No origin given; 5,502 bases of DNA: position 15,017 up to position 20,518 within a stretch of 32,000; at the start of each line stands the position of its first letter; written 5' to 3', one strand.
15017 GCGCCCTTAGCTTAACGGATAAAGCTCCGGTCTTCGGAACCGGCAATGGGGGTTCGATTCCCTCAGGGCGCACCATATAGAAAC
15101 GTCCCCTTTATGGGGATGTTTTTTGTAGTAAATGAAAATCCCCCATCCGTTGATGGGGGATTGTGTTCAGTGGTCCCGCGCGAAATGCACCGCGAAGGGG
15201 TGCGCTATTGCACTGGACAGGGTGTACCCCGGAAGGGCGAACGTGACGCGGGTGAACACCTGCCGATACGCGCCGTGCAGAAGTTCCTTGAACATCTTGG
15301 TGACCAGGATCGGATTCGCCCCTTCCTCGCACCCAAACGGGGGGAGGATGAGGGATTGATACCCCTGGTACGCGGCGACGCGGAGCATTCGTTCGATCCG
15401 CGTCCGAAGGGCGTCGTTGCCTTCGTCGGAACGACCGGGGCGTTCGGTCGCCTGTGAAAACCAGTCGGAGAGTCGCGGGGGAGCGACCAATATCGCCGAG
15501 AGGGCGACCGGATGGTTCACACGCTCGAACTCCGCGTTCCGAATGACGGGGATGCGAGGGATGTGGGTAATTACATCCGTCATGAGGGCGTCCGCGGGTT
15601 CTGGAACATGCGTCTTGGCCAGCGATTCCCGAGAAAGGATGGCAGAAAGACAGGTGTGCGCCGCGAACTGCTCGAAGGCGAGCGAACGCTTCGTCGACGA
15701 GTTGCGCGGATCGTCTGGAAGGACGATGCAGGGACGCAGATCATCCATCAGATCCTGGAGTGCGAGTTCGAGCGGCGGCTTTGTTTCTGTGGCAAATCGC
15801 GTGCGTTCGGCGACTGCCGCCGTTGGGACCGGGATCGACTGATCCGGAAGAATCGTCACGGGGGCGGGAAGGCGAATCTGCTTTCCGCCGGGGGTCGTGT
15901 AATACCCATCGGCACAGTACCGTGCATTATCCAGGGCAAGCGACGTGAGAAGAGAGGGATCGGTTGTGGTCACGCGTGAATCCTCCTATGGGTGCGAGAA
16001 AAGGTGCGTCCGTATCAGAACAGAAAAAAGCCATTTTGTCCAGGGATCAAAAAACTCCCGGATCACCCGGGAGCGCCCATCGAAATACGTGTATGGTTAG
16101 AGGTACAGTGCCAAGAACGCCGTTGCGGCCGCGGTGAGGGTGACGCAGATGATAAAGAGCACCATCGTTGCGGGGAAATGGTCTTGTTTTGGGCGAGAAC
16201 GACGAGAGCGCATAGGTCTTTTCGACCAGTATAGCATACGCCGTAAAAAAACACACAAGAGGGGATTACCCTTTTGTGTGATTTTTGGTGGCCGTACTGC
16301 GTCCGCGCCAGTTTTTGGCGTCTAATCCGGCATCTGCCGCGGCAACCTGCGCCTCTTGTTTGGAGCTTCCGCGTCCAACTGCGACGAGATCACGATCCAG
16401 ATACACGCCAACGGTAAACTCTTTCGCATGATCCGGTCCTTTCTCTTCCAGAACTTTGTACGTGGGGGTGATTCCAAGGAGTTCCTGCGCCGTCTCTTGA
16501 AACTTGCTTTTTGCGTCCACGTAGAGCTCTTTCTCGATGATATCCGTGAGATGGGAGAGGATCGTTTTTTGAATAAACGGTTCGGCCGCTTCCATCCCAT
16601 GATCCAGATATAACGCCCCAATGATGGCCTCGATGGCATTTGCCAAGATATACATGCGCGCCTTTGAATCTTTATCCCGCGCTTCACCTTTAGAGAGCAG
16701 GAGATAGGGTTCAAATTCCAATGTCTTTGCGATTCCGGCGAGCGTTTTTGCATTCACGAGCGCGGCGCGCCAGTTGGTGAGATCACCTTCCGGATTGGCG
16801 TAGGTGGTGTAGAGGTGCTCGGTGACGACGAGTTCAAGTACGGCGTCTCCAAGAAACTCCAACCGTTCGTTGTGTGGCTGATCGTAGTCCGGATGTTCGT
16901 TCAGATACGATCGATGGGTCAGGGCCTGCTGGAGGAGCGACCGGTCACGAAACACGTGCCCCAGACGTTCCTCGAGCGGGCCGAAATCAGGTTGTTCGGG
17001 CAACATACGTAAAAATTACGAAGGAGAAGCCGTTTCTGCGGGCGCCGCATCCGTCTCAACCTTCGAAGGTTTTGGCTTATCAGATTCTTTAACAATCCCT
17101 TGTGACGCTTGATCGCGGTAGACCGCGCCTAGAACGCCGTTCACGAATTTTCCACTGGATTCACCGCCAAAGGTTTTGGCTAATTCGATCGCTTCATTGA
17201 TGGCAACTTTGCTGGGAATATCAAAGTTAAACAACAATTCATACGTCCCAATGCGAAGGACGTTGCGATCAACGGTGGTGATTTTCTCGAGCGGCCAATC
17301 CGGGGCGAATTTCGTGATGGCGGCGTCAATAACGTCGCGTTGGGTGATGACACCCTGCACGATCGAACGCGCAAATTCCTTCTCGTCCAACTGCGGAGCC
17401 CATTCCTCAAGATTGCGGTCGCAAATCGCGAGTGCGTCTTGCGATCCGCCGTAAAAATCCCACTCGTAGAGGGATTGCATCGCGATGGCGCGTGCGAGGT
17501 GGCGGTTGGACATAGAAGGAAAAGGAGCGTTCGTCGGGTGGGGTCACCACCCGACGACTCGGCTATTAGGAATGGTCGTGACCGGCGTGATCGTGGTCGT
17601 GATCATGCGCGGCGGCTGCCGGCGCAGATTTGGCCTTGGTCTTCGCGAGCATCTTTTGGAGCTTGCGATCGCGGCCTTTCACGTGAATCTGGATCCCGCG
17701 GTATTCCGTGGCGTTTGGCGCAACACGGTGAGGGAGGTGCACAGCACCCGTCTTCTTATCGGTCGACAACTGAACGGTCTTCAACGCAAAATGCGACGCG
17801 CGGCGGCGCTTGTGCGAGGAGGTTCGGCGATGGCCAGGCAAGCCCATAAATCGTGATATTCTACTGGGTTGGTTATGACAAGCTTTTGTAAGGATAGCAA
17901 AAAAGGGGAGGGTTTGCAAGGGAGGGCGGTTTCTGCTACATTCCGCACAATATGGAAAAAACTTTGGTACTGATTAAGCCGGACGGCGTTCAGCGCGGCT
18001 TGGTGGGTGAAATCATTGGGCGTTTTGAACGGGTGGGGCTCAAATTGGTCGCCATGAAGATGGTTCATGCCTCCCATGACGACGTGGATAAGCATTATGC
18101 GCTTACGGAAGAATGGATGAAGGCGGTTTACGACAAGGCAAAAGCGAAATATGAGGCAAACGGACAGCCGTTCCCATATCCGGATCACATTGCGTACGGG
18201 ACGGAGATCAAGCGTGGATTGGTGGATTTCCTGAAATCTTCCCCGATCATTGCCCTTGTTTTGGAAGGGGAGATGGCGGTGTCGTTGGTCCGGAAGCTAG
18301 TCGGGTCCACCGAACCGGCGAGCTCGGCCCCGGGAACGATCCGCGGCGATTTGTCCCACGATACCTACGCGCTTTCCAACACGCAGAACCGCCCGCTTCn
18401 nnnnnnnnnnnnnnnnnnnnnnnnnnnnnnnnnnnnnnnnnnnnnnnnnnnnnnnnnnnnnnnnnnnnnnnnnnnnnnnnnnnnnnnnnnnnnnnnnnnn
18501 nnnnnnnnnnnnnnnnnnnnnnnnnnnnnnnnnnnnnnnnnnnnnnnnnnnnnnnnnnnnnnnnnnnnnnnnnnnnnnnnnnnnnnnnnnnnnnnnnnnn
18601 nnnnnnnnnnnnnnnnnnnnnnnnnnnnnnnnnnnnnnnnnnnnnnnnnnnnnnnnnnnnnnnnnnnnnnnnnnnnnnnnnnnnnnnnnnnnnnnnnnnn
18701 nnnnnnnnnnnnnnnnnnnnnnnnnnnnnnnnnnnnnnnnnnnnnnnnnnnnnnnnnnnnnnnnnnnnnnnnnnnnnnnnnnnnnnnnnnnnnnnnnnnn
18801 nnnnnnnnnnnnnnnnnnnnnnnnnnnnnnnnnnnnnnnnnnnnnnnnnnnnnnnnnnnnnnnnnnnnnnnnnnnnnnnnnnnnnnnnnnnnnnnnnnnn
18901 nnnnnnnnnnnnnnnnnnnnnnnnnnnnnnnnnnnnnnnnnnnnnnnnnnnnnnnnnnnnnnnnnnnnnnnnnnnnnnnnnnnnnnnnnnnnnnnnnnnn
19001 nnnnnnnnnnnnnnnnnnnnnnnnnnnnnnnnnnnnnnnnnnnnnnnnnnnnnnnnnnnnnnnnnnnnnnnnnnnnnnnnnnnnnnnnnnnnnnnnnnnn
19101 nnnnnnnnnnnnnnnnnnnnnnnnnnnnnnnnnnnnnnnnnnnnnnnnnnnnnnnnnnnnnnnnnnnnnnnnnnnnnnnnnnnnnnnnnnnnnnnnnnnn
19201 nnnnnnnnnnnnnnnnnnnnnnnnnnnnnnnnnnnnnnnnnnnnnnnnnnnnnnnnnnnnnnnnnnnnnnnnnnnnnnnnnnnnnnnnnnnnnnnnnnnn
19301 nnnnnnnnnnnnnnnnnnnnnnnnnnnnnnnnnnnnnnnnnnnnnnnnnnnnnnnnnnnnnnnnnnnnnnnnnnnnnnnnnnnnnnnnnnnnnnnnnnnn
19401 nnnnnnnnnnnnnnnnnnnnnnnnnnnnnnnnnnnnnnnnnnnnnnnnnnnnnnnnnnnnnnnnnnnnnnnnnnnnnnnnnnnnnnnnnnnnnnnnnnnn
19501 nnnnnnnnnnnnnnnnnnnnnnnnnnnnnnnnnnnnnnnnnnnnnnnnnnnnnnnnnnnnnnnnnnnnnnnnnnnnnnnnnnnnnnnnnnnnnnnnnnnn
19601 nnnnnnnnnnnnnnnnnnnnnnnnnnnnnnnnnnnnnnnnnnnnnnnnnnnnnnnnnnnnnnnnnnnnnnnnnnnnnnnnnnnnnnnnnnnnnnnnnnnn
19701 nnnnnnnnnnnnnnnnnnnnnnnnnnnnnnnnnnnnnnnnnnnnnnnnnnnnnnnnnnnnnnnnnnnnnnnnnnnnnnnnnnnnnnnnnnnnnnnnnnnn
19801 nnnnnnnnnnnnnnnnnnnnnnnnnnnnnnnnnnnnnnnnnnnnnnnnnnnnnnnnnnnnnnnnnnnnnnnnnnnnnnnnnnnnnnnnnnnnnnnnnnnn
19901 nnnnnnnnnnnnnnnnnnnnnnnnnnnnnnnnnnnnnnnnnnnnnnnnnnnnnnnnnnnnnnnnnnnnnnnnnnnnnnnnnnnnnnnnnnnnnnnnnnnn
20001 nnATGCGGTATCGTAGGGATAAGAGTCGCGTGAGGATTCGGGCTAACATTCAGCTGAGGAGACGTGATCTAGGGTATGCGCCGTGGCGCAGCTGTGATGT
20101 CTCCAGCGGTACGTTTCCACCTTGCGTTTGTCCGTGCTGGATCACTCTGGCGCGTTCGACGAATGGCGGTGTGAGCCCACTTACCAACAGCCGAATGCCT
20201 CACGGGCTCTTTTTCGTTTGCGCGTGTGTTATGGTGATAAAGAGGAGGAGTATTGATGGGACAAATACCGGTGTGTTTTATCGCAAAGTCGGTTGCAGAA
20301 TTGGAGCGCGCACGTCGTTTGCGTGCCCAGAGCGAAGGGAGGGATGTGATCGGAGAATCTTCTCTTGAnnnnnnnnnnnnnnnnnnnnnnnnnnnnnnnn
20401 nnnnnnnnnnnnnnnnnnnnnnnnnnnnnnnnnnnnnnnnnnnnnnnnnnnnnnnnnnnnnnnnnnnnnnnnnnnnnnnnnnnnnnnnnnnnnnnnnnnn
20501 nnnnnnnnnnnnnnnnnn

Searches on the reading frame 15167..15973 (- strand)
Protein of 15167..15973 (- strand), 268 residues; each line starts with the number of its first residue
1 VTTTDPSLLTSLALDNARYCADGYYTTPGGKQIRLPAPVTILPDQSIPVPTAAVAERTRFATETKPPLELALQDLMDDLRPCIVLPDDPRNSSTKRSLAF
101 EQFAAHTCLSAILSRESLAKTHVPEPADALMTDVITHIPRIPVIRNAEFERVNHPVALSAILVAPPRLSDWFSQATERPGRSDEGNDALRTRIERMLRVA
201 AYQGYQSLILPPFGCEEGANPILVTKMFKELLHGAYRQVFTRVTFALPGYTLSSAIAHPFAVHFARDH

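Call 9: search_protein_families(library=pfam, proteins=[window:15167-15973:-])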
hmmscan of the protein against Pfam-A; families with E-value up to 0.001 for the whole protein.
window:15167-15973:- (268 aa): 0 families

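Call 20: search_protein_families(library=pfam, proteins=[window:15167-15973:-], max_evalue=1)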
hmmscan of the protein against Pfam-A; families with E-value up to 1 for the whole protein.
window:15167-15973:- (268 aa): 0 families

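Call 21: search_protein_families(library=padloc, proteins=[window:15167-15973:-], max_evalue=0.1)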
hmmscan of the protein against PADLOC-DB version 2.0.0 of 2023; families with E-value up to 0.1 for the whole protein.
window:15167-15973:- (268 aa): 0 families

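Call 40: search_protein_families(library=ncbifam, proteins=[window:15167-15973:-], max_evalue=0.01)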
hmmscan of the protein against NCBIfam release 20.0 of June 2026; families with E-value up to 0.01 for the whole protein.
window:15167-15973:- (268 aa): 1 family
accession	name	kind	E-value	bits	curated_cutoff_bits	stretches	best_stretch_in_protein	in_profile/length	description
TIGR02452.1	TIGR02452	hypoth_equivalog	1.3e-13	51.1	50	1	125-260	129-264/266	TIGR02452 family protein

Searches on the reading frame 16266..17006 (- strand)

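Call 9: search_protein_families(library=pfam, proteins=[window:16266-17006:-])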
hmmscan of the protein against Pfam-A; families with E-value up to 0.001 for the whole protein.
window:16266-17006:- (246 aa): 4 families
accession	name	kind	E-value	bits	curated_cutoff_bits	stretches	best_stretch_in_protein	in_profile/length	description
PF14622.11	Ribonucleas_3_3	-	1e-40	139.3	35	1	21-152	1-127/128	Ribonuclease-III-like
PF00636.31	Ribonuclease_3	-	9e-27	94.3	27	1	47-137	1-102/102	Ribonuclease III domain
PF00035.32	dsrm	-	3e-13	50.6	23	1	165-228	1-63/66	Double-stranded RNA binding motif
PF22935.1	RM44_endonuclase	-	1.7e-06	28.6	27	1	12-132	10-139/139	Large ribosomal subunit protein mL44, endonuclease domain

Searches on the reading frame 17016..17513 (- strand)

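Call 9: search_protein_families(library=pfam, proteins=[window:17016-17513:-])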
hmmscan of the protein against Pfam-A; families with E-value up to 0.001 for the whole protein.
window:17016-17513:- (165 aa): 1 family
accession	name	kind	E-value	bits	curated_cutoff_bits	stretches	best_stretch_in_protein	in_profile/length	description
PF01029.23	NusB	-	2e-36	125.7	23.1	1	7-133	3-133/133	NusB family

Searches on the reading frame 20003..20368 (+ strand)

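Call 20: search_protein_families(library=pfam, proteins=[window:20003-20368:+], max_evalue=1)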
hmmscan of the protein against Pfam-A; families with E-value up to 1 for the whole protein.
window:20003-20368:+ (121 aa): 1 family
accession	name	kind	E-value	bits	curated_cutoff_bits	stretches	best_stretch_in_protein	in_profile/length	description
PF13515.12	FUSC_2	-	0.27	11.8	25.6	1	65-105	11-50/126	Fusaric acid resistance protein-like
